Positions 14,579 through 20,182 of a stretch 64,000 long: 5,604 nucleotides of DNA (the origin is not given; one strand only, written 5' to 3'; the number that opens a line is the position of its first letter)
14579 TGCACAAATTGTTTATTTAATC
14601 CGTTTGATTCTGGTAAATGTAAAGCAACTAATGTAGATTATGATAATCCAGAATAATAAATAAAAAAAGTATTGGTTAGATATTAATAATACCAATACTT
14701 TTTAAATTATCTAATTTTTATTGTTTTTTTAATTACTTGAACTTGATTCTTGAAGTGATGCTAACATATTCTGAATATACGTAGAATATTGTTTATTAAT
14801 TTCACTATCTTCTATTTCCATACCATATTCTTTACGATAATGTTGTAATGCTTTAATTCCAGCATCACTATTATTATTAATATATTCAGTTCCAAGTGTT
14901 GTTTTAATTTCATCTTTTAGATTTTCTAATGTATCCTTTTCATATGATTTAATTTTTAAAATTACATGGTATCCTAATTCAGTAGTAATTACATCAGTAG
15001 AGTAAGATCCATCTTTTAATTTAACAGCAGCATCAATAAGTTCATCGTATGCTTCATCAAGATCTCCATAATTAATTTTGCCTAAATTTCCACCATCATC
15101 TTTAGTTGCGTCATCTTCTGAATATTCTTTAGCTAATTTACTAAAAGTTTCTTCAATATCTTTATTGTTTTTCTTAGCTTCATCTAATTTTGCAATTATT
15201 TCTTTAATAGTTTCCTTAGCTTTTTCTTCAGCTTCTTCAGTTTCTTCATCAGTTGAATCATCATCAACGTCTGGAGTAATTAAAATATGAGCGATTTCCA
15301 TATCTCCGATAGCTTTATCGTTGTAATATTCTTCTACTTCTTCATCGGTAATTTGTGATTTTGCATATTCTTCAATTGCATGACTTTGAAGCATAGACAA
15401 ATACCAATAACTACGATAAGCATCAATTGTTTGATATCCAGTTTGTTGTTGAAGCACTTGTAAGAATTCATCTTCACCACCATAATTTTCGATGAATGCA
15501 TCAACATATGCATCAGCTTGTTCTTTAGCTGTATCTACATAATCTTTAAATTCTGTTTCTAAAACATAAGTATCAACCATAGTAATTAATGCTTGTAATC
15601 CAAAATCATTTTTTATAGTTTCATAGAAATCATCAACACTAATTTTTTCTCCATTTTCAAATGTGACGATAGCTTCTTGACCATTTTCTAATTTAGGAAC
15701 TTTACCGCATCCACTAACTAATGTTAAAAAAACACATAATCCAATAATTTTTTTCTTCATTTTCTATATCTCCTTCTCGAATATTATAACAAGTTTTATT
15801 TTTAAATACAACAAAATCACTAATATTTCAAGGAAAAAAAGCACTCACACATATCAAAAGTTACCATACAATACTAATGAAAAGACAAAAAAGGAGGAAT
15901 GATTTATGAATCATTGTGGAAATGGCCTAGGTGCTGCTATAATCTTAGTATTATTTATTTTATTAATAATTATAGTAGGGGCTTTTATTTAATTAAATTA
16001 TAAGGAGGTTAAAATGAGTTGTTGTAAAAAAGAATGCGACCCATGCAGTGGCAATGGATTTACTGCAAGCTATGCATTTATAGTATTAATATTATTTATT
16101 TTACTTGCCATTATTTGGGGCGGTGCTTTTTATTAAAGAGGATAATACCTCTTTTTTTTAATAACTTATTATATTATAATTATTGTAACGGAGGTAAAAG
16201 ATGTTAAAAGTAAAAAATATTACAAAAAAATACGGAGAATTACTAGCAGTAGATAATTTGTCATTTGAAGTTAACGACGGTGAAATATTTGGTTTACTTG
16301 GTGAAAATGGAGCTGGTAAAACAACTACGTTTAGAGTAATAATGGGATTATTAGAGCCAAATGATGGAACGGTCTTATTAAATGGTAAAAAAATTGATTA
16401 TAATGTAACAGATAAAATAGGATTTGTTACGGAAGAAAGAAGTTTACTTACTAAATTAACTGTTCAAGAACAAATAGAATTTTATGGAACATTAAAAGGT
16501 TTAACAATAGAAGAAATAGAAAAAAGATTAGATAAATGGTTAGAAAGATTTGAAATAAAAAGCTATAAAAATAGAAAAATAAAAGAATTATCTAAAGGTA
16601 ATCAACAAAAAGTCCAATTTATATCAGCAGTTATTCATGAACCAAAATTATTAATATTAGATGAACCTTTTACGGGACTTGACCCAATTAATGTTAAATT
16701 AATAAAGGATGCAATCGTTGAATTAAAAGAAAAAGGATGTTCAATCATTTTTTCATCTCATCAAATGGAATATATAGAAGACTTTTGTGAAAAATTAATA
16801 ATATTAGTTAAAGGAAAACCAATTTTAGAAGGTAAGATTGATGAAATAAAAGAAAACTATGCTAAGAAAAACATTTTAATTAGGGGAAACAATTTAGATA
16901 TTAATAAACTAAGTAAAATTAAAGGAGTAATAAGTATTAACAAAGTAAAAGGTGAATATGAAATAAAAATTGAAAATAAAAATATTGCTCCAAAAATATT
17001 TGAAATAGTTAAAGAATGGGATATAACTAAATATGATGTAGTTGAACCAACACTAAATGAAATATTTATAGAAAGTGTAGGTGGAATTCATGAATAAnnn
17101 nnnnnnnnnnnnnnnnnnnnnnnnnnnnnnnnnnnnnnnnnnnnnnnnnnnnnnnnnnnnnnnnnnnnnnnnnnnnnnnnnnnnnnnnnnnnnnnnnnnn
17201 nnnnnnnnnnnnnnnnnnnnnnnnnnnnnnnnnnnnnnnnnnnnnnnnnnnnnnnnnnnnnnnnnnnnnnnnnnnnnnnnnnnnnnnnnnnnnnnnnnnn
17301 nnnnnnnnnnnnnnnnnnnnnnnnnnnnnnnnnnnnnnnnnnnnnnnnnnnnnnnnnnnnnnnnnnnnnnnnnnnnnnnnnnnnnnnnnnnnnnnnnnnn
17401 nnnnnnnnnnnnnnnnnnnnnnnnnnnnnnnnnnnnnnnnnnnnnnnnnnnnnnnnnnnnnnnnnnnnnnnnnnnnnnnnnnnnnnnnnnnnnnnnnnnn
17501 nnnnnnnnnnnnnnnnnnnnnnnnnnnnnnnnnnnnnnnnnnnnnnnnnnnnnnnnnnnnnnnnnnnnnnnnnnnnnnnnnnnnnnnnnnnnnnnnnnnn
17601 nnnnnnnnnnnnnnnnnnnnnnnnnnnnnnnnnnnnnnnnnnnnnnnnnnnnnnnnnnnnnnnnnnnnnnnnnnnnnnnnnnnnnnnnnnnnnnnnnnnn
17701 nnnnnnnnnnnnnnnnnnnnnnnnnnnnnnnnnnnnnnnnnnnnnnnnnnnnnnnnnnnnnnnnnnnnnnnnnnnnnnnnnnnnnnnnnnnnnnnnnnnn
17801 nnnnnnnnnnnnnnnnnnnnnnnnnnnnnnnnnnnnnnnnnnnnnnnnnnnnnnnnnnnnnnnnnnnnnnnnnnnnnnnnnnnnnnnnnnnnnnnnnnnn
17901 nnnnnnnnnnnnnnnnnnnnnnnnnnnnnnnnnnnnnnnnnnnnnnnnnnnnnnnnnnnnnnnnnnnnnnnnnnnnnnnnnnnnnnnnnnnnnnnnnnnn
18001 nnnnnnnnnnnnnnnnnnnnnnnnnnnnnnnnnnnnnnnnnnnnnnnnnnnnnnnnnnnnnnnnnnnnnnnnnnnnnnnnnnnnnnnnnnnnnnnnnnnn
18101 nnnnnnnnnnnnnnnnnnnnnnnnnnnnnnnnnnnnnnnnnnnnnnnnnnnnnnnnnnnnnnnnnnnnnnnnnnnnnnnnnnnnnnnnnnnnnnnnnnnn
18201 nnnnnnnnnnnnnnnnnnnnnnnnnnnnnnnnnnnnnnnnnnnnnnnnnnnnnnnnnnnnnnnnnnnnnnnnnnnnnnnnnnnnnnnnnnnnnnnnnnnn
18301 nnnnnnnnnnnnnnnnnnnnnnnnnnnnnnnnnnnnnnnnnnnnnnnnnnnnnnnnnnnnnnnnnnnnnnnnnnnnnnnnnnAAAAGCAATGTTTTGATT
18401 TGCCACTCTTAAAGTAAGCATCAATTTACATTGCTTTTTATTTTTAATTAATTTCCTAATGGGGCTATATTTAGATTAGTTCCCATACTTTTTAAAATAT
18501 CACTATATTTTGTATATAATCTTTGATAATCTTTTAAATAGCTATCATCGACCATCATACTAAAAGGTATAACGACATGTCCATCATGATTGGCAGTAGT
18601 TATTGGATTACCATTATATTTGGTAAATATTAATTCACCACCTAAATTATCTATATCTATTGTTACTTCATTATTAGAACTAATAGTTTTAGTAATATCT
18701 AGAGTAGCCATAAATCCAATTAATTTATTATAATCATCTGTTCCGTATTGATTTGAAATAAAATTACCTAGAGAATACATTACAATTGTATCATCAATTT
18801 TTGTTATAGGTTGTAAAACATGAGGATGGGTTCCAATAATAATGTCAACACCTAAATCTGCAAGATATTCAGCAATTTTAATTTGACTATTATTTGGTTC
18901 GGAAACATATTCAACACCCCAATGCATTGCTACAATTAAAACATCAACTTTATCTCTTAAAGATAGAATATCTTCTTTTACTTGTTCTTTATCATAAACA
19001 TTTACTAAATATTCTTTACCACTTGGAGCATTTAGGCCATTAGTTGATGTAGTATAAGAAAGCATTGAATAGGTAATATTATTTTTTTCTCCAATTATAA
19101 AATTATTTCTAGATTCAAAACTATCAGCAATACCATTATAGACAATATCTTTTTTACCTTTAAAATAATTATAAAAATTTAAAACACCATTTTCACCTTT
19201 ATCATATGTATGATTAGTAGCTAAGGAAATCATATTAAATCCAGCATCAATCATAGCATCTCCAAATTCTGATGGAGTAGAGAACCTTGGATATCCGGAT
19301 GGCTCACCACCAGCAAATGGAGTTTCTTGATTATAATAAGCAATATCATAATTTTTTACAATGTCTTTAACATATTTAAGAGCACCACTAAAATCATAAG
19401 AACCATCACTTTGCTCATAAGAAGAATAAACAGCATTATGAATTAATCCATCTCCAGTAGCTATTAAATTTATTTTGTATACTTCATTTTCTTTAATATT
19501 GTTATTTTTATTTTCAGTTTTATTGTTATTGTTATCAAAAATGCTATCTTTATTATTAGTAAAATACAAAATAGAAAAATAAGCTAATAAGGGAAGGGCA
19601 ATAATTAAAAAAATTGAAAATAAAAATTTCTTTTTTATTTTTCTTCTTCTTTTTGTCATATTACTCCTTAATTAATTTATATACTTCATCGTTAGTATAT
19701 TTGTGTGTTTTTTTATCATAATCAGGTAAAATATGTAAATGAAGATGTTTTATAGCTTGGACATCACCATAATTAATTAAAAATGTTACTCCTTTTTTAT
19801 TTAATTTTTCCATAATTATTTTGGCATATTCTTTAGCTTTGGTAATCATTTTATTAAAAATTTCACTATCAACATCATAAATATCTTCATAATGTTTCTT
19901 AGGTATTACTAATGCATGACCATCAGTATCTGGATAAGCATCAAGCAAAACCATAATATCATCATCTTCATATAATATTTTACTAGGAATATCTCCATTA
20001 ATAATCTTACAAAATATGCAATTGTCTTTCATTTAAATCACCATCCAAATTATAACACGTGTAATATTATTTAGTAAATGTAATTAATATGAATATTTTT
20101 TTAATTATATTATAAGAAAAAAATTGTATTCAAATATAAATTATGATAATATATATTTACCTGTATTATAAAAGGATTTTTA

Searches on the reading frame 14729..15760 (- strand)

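Call 30: search_protein_families(library=ncbifam, proteins=[window:14729-15760:-], max_evalue=0.00001)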
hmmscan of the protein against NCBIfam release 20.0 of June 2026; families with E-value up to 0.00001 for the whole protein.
window:14729-15760:- (343 aa): 7 families
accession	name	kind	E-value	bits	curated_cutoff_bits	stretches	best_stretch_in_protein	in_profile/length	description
NF003356.0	PRK04405.1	subfamily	1.4e-22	80.2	339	1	1-331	5-294/299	peptidylprolyl isomerase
NF000809.0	PRK00059.1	equivalog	2.9e-20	72.9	303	1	60-320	92-334/336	peptidylprolyl isomerase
NF002824.0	PRK02998.1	subfamily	1.3e-15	57.6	360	1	8-321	13-273/283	peptidylprolyl isomerase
NF002846.0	PRK03095.1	equivalog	1.9e-15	57.1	361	2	169-292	120-242/287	peptidylprolyl isomerase PrsA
NF002827.0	PRK03002.1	equivalog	1.5e-14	53.7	343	1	5-327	8-279/285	peptidylprolyl isomerase PrsA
TIGR02933.1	nifM_nitrog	equivalog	1.3e-07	31.7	168.2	1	135-268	100-216/256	nitrogen fixation protein NifM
NF008038.0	PRK10770.1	equivalog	1.5e-07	30.5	394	1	190-277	305-388/431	peptidylprolyl isomerase SurA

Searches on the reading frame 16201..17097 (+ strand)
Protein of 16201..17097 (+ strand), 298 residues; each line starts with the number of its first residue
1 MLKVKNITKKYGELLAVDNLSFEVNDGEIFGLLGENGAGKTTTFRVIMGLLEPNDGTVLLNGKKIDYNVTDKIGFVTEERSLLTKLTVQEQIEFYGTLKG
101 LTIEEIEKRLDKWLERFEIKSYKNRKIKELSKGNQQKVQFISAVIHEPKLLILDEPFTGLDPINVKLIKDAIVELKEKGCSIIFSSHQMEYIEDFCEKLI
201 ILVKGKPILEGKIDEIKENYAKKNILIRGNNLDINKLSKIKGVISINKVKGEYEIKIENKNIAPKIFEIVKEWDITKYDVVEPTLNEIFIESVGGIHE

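Call 30: search_protein_families(library=ncbifam, proteins=[window:16201-17097:+], max_evalue=0.00001)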
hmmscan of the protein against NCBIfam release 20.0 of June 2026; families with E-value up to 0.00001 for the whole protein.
window:16201-17097:+ (298 aa): 183 families (the best 25 are shown)
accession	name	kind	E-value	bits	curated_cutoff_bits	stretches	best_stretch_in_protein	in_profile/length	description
TIGR01188.1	drrA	subfamily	3.1e-61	207.3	312.45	1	9-294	1-302/302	daunorubicin resistance ABC transporter, ATP-binding protein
TIGR03522.1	GldA_ABC_ATP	equivalog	5.7e-59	200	402.6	1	2-291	3-299/301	gliding motility-associated ABC transporter ATP-binding subunit GldA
TIGR04406.1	LPS_export_lptB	equivalog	4.5e-50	170.2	240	1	2-225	2-231/239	LPS export ABC transporter ATP-binding protein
NF033858.1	ABC2_perm_RbbA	equivalog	3.2e-48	164.3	1050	1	3-223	268-491/909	ribosome-associated ATPase/putative transporter RbbA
TIGR03864.1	PQQ_ABC_ATP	hypoth_equivalog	7.3e-46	156.5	302.25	1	1-221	1-224/236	ABC transporter, ATP-binding subunit, PQQ-dependent alcohol dehydrogenase system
NF010060.0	PRK13537.1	equivalog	1.3e-45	155.7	521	1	2-219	16-236/314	nodulation factor ABC transporter ATP-binding protein NodI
TIGR03740.1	galliderm_ABC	subfamily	8.2e-45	153.2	309.75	1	2-215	1-210/223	lantibiotic protection ABC transporter ATP-binding subunit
NF010059.0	PRK13536.1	equivalog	1.4e-44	152.3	549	1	3-232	45-278/342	nodulation factor ABC transporter ATP-binding protein NodI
TIGR01288.1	nodI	equivalog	3.3e-44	151.1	424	1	3-233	6-240/303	nodulation factor ABC transporter ATP-binding protein NodI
TIGR03410.1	urea_trans_UrtE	equivalog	8.3e-40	136.7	285.8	1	2-225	1-228/230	urea ABC transporter ATP-binding subunit UrtE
NF008449.1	PRK11300.1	equivalog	1.5e-38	132.5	362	1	1-220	5-245/255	high-affinity branched-chain amino acid ABC transporter ATP-binding protein LivG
TIGR01186.1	proV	subfamily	2.5e-38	132.1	326.6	1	9-282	1-280/363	betaine/proline/choline family ABC transporter ATP-binding protein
TIGR04521.1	ECF_ATPase_2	equivalog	5.6e-38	130.6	330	1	13-221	17-237/279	energy-coupling factor transporter ATPase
NF047930.1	ABC_ATP_B6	equivalog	6.7e-38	130.6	670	1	2-219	3-226/510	putative B6 ABC transporter ATP-binding protein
NF008144.0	PRK10895.1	equivalog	8.8e-38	130.1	381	1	2-225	4-233/241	LPS export ABC transporter ATP-binding protein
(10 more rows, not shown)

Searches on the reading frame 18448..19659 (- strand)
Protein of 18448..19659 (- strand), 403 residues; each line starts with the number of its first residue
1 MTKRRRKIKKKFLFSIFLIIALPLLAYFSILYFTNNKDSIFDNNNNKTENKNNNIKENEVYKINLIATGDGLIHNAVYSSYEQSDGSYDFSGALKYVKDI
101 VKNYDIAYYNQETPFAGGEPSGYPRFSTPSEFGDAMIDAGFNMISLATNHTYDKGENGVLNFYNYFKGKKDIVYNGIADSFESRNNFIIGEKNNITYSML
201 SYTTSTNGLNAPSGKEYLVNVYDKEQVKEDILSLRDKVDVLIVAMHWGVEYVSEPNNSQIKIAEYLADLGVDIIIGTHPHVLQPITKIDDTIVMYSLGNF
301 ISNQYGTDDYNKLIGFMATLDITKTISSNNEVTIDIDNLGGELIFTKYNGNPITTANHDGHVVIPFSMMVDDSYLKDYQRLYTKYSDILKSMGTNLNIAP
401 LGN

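Call 30: search_protein_families(library=ncbifam, proteins=[window:18448-19659:-], max_evalue=0.00001)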
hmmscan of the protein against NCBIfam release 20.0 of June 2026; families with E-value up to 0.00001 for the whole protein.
window:18448-19659:- (403 aa): 1 family
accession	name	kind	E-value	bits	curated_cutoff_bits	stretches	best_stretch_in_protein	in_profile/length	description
NF038314.1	epimerase_MslH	equivalog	1.6e-09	36.6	700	0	225-304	238-319/439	lasso peptide C-terminal Trp epimerase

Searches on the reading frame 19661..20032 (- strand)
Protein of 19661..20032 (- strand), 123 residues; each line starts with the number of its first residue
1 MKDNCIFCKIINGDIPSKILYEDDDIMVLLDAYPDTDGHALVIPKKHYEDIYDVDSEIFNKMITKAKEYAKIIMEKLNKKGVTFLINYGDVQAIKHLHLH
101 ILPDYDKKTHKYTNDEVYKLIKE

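Call 30: search_protein_families(library=ncbifam, proteins=[window:19661-20032:-], max_evalue=0.00001)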
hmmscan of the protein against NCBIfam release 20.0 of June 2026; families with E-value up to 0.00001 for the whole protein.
window:19661-20032:- (123 aa): 3 families
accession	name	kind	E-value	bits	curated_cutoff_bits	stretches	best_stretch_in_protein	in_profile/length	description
NF045834.1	M_plasma_HinT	exception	1.3e-25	90.2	130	1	6-104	1-101/102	histidine triad protein HinT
NF007965.0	PRK10687.1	equivalog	2.2e-11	43.9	206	1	1-103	1-106/119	purine nucleoside phosphoramidase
NF052622.1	ATPAdlTfActino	equivalog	8.9e-07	28.6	290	1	22-106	57-144/176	ATP adenylyltransferase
